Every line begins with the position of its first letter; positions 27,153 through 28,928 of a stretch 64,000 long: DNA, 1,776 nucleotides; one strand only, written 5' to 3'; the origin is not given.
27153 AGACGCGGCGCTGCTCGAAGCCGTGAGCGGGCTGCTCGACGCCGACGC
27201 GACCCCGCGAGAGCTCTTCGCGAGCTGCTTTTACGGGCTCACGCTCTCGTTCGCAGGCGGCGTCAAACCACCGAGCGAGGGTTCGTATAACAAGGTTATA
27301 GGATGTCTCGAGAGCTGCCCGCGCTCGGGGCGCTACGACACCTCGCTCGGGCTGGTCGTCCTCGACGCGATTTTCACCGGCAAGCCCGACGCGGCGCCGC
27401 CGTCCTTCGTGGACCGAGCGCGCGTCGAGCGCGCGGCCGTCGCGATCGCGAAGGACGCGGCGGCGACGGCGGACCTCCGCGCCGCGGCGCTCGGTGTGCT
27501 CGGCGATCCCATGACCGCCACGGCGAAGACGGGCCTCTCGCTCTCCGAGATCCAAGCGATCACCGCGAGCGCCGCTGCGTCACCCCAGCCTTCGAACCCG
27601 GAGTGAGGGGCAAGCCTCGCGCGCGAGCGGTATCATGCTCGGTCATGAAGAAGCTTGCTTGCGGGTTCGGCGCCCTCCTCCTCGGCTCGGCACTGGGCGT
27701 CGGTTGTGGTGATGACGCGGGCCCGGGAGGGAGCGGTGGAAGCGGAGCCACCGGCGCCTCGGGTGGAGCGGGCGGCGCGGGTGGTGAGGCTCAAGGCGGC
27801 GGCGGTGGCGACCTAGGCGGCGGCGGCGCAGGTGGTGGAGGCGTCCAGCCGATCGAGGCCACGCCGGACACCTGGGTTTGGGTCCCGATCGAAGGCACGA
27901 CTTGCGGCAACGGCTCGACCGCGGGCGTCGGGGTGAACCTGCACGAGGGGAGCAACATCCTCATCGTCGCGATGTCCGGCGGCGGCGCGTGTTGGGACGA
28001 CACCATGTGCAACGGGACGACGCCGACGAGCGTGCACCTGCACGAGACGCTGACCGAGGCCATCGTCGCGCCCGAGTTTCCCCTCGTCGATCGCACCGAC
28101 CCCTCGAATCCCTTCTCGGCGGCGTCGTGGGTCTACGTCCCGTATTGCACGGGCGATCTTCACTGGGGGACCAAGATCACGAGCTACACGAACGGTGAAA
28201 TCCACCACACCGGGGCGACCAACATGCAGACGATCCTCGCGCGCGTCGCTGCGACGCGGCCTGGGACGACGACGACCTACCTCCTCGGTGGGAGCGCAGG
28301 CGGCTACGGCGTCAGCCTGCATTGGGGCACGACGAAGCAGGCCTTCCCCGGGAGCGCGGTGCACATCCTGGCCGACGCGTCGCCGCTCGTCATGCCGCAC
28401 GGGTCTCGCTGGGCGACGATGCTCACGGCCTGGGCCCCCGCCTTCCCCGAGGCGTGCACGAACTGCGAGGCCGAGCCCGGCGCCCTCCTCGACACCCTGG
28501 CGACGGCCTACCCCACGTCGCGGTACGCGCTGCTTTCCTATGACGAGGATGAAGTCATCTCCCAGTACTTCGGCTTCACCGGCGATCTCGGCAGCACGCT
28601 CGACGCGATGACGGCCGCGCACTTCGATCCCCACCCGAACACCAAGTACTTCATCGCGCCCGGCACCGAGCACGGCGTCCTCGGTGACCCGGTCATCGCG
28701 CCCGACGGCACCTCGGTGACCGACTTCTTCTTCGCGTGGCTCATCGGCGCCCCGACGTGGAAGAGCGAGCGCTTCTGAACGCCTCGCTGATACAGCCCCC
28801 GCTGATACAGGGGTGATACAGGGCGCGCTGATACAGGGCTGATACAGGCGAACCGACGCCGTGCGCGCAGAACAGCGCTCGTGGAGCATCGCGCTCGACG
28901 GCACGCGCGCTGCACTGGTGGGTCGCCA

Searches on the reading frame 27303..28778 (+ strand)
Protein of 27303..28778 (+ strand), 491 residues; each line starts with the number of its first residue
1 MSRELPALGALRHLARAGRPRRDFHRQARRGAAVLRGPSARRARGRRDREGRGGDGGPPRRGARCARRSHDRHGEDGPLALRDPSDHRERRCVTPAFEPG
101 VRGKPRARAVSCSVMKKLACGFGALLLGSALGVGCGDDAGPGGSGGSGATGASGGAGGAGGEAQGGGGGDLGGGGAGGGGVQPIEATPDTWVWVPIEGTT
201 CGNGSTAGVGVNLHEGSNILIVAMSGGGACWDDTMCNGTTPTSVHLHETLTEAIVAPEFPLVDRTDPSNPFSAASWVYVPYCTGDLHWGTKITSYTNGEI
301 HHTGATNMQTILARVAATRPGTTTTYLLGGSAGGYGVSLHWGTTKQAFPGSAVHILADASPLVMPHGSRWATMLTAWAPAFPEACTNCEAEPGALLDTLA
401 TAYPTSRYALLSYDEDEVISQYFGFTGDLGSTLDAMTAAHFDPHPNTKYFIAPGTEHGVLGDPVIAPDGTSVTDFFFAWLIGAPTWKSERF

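Call 6: search_protein_families(library=pfam, proteins=[window:27303-28778:+], max_evalue=0.01)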
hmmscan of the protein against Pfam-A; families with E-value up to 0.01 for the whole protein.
window:27303-28778:+ (491 aa): 1 family
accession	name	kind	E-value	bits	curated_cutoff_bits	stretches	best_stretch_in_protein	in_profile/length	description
PF03283.19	PAE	-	2.8e-13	50.2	26.6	1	197-359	20-185/355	Pectinacetylesterase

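Call 7: search_protein_families(library=ncbifam, proteins=[window:27303-28778:+], max_evalue=0.01)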
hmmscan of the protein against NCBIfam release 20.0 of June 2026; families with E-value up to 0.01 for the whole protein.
window:27303-28778:+ (491 aa): 1 family
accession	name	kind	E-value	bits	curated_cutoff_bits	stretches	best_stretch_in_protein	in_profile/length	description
NF000363.1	self_KamB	exception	0.0079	15.7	350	0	337-420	102-189/216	16S rRNA (adenine(1408)-N(1))-methyltransferase KamB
